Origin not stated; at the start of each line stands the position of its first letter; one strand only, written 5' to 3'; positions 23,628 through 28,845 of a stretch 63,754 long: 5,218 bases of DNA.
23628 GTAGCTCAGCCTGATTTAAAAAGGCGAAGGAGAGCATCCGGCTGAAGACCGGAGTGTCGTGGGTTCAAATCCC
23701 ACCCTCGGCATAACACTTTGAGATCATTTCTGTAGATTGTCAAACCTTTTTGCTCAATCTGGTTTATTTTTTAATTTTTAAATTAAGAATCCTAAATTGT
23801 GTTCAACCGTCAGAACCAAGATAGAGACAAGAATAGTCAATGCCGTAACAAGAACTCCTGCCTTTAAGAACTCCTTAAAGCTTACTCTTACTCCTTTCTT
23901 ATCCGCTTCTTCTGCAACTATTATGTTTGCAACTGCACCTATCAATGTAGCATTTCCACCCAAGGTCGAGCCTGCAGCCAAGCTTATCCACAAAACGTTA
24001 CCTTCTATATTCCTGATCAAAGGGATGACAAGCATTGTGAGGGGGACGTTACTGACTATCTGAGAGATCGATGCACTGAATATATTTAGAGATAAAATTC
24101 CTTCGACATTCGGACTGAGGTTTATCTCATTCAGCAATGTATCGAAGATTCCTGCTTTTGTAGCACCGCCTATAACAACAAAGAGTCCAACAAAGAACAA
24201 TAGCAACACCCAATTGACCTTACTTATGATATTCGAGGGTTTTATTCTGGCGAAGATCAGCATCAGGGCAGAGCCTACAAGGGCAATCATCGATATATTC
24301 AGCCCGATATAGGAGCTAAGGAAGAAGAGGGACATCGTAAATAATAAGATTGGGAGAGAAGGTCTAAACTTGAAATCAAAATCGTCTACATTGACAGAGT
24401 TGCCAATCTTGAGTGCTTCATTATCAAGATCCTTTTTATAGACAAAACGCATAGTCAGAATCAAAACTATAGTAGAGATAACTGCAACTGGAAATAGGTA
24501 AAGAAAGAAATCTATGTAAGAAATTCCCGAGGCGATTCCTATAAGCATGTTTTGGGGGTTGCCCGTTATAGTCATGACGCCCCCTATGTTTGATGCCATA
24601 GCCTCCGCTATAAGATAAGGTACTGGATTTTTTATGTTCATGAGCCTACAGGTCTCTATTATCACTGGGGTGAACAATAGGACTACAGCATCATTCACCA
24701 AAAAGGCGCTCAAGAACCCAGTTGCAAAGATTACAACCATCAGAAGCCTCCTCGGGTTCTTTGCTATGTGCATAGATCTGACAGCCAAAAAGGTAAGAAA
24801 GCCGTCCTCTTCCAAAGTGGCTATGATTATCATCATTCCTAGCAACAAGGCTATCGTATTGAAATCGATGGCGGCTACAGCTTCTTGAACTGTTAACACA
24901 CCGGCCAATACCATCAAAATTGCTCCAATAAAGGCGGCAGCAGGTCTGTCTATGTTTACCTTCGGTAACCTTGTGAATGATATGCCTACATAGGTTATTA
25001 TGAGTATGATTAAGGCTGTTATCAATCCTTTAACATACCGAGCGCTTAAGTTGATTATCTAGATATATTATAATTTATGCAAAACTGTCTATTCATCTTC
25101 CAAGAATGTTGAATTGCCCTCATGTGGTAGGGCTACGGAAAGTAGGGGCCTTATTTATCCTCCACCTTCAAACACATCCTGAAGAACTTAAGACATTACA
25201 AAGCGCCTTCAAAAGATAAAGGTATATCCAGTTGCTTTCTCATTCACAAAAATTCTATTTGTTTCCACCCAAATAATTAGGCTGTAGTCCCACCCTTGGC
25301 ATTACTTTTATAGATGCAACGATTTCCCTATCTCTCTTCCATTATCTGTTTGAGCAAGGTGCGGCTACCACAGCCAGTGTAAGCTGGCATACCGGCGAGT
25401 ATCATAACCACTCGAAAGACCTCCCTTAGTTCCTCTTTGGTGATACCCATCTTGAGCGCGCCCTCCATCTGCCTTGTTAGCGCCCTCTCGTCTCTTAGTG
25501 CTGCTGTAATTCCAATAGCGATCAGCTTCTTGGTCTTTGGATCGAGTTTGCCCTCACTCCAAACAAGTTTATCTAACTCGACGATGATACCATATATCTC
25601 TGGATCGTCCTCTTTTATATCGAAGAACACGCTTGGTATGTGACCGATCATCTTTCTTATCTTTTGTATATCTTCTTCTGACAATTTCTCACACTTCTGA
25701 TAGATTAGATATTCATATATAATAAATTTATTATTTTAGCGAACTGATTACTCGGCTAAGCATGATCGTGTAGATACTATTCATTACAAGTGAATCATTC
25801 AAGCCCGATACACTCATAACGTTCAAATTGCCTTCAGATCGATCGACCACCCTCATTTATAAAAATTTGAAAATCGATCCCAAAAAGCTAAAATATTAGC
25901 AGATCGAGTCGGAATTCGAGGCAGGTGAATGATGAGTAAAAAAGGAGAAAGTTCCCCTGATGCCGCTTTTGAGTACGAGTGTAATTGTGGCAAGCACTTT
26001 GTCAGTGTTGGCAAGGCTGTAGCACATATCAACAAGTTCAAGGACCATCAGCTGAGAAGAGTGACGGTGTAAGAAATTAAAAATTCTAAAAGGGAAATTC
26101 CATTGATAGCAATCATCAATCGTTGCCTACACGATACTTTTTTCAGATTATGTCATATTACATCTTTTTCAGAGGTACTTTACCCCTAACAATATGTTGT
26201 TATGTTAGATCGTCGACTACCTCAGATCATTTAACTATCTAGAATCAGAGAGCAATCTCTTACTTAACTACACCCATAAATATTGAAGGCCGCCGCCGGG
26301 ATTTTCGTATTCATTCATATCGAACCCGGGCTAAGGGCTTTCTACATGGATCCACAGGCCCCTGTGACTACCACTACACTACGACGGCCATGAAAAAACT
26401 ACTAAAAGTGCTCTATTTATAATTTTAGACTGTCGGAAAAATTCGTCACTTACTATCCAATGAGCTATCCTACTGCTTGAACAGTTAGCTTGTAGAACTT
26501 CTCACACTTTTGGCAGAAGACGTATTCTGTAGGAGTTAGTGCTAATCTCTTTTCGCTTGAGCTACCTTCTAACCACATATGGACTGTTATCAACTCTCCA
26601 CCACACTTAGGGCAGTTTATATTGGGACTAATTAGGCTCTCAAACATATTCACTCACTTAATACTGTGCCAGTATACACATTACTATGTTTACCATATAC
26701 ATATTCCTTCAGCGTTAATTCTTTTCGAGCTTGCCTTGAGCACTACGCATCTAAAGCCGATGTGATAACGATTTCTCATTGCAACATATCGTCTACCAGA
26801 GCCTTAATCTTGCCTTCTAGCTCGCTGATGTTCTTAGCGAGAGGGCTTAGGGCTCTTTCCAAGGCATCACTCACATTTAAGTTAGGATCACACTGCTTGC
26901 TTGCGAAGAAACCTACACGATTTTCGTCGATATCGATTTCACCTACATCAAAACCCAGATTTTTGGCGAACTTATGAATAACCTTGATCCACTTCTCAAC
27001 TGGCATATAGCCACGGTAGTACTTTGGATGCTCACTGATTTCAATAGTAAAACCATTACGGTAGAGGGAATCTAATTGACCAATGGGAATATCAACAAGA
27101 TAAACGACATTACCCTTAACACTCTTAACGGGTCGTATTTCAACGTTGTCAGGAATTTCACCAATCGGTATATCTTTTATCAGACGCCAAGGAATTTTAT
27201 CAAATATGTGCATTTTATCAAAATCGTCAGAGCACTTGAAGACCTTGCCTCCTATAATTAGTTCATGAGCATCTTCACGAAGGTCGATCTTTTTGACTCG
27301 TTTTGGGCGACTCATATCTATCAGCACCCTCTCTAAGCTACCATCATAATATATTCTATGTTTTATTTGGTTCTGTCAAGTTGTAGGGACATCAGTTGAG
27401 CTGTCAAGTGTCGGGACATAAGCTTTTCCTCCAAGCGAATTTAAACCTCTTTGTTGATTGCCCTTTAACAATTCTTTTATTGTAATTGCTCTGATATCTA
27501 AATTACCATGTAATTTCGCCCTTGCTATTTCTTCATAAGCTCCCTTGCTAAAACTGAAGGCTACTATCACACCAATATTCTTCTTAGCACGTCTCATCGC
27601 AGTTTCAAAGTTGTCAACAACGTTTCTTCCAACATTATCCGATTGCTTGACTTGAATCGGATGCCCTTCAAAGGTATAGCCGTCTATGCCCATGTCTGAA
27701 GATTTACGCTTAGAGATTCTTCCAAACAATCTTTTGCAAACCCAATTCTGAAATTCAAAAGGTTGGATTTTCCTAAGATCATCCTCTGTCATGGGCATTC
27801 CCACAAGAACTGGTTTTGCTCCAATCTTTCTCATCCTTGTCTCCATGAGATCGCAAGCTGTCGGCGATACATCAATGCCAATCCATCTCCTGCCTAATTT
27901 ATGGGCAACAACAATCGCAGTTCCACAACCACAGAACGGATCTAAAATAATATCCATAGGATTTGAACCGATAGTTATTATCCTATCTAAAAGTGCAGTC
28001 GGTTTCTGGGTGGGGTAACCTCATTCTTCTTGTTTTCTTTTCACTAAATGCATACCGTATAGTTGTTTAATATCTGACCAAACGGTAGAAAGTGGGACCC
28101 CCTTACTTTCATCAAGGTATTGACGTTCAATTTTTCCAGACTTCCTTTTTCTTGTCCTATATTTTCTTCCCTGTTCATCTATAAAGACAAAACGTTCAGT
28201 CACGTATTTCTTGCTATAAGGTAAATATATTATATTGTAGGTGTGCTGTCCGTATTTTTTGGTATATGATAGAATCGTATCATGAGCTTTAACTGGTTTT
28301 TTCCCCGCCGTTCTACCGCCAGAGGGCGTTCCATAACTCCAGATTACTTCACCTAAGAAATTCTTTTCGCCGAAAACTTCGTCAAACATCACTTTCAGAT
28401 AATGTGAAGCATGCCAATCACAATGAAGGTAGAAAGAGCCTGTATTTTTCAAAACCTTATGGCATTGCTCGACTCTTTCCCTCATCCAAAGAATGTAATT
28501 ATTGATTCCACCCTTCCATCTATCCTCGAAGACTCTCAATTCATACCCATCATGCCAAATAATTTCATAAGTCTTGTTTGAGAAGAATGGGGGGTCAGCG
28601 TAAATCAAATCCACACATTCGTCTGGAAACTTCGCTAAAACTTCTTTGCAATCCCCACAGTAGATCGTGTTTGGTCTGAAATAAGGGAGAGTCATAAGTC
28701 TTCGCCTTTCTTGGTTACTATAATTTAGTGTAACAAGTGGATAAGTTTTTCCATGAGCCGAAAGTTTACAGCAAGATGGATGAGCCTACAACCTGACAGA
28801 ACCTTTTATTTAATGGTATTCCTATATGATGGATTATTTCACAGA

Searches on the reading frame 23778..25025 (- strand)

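Call 41: search_protein_families(library=pfam, proteins=[window:23778-25025:-], max_evalue=0.001)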
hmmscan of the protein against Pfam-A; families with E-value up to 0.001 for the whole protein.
window:23778-25025:- (415 aa): 4 families
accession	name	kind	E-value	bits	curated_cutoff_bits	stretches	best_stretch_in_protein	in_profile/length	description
PF03600.22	CitMHS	-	5.1e-72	243.2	31.9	2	14-341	3-318/336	Citrate transporter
PF02040.21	ArsB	-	7.2e-19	68.9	22.2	1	5-405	3-419/423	Arsenical pump membrane protein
PF00939.25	Na_sulph_symp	-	1.4e-08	34.6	27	1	5-192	272-462/472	Sodium:sulfate symporter transmembrane region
PF06450.18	NhaB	-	1.3e-06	28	27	1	142-199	210-267/515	Bacterial Na+/H+ antiporter B (NhaB)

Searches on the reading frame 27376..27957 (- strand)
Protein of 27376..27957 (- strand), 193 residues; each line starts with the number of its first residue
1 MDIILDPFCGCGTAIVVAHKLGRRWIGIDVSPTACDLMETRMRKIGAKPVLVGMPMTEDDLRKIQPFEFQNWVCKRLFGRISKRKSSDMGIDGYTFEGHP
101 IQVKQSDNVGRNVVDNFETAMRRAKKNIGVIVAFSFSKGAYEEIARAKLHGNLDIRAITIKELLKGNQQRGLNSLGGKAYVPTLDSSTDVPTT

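Call 41: search_protein_families(library=pfam, proteins=[window:27376-27957:-], max_evalue=0.001)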
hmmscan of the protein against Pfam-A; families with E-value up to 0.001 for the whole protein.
window:27376-27957:- (193 aa): 2 families
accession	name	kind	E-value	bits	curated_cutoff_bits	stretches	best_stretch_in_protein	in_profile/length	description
PF01555.25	N6_N4_Mtase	-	2.5e-10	41.1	26.7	1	2-38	183-219/221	DNA methylase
PF04471.18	Mrr_cat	-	3.3e-06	27.7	21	1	62-163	2-111/115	Restriction endonuclease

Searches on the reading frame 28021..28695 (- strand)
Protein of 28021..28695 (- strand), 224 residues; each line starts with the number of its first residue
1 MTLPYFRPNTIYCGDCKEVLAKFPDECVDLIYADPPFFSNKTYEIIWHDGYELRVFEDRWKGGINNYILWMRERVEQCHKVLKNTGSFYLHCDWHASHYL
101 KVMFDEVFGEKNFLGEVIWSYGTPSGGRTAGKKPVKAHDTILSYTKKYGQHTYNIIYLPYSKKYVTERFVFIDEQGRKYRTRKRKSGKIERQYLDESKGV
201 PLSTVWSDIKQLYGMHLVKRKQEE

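Call 41: search_protein_families(library=pfam, proteins=[window:28021-28695:-], max_evalue=0.001)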
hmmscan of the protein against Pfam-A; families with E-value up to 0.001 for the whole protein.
window:28021-28695:- (224 aa): 1 family
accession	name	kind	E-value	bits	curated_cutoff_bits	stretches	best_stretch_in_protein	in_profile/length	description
PF01555.25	N6_N4_Mtase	-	2.4e-21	77.2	26.7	1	28-208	1-148/221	DNA methylase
